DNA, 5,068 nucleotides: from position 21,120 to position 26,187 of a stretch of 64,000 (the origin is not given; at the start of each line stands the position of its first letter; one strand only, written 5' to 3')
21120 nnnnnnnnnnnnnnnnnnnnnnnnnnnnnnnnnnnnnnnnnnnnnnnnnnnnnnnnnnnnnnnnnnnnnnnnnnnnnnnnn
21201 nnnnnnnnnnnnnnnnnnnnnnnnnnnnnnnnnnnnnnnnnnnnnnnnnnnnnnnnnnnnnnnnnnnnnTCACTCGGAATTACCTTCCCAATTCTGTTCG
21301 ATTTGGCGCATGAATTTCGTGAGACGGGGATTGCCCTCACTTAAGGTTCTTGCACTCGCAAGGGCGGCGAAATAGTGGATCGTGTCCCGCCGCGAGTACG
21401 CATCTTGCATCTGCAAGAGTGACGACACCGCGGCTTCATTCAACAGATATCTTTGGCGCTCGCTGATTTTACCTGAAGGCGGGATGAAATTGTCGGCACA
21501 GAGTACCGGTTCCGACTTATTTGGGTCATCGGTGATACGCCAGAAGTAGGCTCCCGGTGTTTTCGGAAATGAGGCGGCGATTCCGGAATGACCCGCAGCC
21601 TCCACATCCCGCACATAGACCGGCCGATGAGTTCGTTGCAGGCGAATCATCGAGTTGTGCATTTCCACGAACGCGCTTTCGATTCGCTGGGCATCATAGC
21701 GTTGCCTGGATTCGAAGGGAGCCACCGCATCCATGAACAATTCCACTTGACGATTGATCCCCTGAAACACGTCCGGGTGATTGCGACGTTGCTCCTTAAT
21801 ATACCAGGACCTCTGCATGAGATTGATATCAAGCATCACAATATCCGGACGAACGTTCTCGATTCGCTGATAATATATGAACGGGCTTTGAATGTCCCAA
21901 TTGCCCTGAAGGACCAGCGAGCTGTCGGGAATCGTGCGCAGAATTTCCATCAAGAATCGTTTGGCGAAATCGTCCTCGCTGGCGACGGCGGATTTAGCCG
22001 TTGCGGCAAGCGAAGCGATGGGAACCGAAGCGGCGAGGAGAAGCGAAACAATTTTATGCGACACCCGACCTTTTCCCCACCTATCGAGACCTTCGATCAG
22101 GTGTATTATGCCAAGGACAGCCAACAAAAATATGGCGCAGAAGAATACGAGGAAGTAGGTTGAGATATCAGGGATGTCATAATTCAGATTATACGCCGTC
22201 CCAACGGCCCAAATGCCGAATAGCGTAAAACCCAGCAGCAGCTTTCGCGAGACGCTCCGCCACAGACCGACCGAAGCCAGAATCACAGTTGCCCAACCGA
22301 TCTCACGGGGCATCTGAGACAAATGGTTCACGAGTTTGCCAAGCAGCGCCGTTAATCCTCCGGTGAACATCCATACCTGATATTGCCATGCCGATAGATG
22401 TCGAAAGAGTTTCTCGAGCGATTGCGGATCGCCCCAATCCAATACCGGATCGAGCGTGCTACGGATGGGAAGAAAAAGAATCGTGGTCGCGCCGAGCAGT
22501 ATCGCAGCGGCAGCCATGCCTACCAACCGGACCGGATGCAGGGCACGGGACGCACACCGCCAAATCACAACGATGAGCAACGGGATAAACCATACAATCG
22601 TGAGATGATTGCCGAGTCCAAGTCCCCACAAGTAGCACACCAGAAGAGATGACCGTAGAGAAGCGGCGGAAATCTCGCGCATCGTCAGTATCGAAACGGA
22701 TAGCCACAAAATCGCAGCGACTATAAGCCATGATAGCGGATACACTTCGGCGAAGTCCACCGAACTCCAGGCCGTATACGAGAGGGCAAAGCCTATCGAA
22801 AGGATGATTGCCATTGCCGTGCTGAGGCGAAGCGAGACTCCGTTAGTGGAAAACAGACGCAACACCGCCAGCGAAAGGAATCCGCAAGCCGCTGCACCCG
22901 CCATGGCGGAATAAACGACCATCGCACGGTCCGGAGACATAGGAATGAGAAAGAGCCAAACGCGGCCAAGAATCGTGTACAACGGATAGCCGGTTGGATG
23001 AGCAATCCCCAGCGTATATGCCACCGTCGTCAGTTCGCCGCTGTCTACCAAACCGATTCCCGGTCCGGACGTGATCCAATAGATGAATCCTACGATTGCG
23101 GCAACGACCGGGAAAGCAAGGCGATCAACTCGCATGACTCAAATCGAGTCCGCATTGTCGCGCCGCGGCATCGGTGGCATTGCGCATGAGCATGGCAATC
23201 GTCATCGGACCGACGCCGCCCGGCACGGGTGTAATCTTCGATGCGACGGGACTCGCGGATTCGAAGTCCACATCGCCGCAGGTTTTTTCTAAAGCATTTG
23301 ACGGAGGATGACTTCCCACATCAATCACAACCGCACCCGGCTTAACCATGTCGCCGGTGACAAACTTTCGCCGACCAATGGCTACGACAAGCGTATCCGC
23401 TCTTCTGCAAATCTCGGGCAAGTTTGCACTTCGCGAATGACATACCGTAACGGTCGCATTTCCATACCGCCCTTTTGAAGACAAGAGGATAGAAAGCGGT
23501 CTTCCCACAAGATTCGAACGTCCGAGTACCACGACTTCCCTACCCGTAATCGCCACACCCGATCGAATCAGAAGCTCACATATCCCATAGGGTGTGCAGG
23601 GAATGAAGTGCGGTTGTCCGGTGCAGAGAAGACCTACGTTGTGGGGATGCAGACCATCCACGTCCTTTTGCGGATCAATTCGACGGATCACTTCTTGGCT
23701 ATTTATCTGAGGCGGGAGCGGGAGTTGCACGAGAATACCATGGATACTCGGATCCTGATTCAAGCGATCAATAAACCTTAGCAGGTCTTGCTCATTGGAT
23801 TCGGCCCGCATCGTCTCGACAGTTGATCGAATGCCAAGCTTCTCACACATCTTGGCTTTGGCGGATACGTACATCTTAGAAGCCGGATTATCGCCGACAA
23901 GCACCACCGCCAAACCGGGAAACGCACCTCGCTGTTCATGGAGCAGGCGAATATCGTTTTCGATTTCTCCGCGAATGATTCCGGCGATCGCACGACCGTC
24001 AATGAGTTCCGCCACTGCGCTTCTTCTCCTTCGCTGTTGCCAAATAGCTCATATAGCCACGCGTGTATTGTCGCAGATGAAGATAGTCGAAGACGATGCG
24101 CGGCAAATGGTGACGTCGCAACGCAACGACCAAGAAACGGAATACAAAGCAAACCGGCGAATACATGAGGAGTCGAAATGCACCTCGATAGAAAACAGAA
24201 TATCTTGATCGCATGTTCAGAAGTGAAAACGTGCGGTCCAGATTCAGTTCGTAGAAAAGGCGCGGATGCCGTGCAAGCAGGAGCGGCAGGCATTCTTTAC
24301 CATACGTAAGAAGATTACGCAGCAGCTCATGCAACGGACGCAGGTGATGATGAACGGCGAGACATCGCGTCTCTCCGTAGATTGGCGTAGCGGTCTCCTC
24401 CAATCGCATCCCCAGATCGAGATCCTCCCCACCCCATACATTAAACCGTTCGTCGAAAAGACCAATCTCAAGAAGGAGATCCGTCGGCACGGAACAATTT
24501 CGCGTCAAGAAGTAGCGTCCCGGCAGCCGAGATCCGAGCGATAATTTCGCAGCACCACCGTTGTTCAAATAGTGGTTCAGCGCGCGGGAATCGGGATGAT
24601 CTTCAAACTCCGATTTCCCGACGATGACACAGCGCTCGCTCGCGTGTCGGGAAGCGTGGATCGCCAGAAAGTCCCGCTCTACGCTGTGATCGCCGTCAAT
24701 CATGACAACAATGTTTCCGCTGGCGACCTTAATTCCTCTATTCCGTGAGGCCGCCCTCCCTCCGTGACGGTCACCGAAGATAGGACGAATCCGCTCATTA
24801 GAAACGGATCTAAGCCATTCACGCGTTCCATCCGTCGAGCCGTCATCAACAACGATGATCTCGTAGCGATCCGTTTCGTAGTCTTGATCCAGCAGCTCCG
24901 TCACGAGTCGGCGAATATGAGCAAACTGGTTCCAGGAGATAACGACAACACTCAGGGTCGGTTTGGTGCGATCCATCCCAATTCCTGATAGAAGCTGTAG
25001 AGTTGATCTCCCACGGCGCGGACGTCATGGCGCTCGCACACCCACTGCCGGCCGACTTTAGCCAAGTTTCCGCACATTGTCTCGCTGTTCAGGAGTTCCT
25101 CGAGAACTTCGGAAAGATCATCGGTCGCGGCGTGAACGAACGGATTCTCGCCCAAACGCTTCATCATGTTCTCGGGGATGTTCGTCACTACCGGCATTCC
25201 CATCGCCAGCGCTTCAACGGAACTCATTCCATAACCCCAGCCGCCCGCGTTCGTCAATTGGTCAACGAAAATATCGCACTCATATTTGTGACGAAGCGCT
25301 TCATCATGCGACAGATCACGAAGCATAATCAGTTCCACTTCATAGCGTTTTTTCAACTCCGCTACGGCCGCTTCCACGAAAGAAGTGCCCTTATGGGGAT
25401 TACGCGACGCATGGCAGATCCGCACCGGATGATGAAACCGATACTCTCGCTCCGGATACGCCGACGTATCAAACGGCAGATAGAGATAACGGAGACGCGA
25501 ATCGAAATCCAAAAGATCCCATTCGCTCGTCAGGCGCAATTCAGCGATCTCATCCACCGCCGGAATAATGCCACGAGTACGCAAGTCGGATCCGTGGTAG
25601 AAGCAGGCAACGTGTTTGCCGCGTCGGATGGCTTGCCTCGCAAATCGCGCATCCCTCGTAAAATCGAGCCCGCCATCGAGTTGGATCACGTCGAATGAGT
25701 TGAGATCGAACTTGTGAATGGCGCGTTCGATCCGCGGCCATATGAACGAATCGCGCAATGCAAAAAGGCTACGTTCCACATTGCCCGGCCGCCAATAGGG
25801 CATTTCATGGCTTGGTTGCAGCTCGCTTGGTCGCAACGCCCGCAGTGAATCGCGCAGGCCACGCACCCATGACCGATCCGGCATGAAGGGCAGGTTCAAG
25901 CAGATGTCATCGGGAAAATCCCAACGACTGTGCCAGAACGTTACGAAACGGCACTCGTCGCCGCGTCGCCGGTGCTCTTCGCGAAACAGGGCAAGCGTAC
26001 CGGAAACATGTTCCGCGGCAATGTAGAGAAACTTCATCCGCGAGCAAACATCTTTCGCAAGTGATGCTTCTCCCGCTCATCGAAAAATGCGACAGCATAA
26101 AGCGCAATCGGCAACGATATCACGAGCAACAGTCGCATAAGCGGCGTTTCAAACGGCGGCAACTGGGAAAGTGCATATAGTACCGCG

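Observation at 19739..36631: Selenocysteine machinery (selC candidate, selB, selA) dispersed through one long minus-strand gene string, without selD or a visible selenoprotein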

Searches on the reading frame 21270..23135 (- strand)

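Call 4: search_protein_families(library=pfam, proteins=[window:21270-23135:-])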
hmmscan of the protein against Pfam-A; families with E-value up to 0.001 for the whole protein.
window:21270-23135:- (621 aa): 1 family
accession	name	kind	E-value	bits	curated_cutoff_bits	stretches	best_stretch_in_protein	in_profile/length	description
PF11028.14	TMEM260-like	-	2.4e-27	96.3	24.2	1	31-192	1-171/179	Protein O-mannosyl-transferase TMEM260-like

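Call 62: search_protein_families(library=ncbifam, proteins=[window:21270-23135:-], max_evalue=0.001)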
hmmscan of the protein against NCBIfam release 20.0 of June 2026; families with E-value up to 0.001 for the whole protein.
window:21270-23135:- (621 aa): 0 families

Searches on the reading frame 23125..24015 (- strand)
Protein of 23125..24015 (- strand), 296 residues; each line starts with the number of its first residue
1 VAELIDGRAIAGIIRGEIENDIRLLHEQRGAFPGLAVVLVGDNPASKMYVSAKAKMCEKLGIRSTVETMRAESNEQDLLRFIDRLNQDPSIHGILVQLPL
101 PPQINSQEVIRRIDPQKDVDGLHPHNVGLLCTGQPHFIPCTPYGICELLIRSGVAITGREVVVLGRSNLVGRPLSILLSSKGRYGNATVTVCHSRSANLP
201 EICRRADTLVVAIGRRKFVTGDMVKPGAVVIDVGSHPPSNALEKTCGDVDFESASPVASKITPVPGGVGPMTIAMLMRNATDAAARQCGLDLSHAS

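Call 4: search_protein_families(library=pfam, proteins=[window:23125-24015:-])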
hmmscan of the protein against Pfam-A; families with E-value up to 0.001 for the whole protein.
window:23125-24015:- (296 aa): 2 families
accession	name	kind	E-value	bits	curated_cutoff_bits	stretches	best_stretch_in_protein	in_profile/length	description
PF02882.25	THF_DHG_CYH_C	-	7.6e-64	214.3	27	1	123-287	1-159/160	Tetrahydrofolate dehydrogenase/cyclohydrolase, NAD(P)-binding domain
PF00763.28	THF_DHG_CYH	-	3e-40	137.5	32.8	1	5-120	1-115/115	Tetrahydrofolate dehydrogenase/cyclohydrolase, catalytic domain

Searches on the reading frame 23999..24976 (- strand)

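Call 4: search_protein_families(library=pfam, proteins=[window:23999-24976:-])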
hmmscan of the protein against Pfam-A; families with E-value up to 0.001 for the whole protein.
window:23999-24976:- (325 aa): 4 families
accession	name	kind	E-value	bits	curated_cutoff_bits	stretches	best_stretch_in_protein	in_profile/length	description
PF00535.33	Glycos_transf_2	-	6.7e-25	88.4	23.3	1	9-121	1-115/168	Glycosyl transferase family 2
PF13641.12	Glyco_tranf_2_3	-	5.6e-14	53.1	27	1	6-194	1-196/230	Glycosyltransferase like family 2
PF10111.15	Glyco_tranf_2_2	-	6.7e-12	45.9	27.3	1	31-108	23-103/276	Glycosyltransferase like family 2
PF13704.12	Glyco_tranf_2_4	-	0.00049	21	27.5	1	27-74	9-56/98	Glycosyl transferase family 2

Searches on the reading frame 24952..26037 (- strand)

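Call 4: search_protein_families(library=pfam, proteins=[window:24952-26037:-])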
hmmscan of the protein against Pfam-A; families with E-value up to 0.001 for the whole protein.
window:24952-26037:- (361 aa): 1 family
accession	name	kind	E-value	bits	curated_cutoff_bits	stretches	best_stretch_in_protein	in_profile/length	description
PF00534.26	Glycos_transf_1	-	0.00048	20.2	26.4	0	235-332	74-172/172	Glycosyl transferases group 1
